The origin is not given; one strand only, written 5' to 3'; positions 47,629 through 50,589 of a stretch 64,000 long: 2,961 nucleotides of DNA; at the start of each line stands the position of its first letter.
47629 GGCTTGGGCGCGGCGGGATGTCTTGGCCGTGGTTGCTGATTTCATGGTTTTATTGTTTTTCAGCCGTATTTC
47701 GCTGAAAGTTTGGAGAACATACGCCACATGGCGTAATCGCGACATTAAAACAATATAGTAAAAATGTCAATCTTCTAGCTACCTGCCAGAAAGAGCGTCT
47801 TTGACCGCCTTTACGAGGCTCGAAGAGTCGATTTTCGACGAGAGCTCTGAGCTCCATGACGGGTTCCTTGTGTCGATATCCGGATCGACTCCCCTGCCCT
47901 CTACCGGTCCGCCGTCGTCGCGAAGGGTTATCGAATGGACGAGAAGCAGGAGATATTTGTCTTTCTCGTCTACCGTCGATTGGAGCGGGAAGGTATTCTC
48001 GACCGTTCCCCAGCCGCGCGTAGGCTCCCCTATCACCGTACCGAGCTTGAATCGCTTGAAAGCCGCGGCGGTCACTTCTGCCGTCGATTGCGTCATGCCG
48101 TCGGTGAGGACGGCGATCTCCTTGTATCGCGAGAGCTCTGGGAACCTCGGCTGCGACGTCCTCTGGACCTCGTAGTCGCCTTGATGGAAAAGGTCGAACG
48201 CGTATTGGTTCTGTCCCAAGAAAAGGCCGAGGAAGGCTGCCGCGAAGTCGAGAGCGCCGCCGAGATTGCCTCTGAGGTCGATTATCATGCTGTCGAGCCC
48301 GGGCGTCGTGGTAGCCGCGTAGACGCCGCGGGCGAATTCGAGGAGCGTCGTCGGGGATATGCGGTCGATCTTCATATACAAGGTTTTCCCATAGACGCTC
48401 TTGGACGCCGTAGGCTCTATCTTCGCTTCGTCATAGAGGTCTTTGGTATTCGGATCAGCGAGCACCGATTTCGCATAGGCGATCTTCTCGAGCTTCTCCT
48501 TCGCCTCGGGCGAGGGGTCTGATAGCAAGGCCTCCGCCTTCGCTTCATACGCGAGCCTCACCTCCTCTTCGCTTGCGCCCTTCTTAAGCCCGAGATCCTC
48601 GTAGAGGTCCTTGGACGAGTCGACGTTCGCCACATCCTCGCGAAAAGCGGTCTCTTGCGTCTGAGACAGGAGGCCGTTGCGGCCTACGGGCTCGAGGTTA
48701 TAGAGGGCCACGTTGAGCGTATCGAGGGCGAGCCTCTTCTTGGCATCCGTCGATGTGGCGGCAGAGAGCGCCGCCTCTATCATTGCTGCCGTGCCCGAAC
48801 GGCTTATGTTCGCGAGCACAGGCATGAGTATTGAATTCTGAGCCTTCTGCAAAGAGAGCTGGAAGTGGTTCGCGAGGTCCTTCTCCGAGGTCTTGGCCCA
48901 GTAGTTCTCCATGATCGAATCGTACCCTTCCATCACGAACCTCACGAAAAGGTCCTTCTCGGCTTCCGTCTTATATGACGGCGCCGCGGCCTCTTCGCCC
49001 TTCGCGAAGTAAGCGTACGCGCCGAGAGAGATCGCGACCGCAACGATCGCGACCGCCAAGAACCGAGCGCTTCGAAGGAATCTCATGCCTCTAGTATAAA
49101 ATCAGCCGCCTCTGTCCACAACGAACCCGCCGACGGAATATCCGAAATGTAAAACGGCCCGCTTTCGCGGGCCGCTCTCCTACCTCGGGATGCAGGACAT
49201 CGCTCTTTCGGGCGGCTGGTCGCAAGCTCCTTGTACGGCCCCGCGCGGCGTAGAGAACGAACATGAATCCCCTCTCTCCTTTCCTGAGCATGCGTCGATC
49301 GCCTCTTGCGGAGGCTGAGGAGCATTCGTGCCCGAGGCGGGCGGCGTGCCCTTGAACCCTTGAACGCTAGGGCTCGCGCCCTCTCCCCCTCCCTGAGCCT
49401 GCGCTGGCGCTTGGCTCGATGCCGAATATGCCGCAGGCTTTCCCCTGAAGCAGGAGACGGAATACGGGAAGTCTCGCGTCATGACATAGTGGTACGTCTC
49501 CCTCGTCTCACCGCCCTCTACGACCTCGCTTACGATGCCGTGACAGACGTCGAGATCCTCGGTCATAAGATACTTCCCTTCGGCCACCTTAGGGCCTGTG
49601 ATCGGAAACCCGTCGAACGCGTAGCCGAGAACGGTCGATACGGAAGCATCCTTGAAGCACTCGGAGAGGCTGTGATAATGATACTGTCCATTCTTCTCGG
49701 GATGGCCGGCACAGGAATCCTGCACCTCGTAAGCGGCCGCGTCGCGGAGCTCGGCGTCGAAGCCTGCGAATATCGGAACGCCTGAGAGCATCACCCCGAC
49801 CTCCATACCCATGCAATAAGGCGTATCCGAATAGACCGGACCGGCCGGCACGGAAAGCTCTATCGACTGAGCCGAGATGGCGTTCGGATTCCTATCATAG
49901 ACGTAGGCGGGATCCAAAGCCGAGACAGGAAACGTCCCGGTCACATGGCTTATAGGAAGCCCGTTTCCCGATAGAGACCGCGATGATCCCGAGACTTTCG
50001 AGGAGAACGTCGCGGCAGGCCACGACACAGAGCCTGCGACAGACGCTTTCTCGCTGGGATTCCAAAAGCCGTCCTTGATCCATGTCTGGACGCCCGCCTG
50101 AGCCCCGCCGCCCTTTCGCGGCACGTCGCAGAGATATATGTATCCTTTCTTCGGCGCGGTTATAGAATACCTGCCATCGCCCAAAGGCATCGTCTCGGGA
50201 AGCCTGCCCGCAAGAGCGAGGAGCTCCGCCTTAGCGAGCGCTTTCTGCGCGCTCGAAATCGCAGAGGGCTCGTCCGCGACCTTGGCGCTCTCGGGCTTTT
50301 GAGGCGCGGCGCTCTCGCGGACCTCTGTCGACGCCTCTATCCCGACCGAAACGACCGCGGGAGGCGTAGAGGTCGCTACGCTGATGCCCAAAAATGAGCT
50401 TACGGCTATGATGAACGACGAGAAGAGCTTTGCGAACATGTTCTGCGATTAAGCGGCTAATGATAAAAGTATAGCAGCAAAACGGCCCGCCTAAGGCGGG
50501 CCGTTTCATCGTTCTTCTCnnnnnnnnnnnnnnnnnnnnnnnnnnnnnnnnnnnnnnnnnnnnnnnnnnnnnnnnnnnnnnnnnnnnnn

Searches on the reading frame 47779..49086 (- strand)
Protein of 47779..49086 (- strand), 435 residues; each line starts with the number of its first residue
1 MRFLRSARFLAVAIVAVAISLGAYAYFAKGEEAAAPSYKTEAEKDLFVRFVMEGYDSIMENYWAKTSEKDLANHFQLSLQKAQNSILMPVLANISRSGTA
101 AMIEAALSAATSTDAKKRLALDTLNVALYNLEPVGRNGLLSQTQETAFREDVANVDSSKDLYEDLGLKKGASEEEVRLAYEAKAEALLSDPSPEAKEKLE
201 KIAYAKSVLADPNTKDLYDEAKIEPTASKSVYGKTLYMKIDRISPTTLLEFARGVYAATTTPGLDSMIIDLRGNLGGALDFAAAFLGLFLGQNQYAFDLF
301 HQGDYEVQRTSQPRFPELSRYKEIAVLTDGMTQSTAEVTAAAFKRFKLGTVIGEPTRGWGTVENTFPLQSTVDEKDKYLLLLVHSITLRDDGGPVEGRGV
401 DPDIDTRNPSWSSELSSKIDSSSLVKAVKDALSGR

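Call 26: search_protein_families(library=pfam, proteins=[window:47779-49086:-], max_evalue=0.001)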
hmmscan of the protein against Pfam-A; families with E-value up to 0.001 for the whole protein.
window:47779-49086:- (435 aa): 2 families
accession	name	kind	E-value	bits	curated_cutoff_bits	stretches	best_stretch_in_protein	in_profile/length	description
PF03572.23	Peptidase_S41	-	6.4e-23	81.6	24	1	237-405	4-164/165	Peptidase family S41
PF00226.36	DnaJ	-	7.7e-08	32.8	27.8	1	160-219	1-63/63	DnaJ domain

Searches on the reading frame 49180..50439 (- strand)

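Call 26: search_protein_families(library=pfam, proteins=[window:49180-50439:-], max_evalue=0.001)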
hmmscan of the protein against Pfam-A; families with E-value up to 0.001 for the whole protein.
window:49180-50439:- (419 aa): 1 family
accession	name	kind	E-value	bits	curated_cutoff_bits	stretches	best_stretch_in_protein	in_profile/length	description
PF14240.11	YHYH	-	4.1e-18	66.5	25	1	196-284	3-110/193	YHYH protein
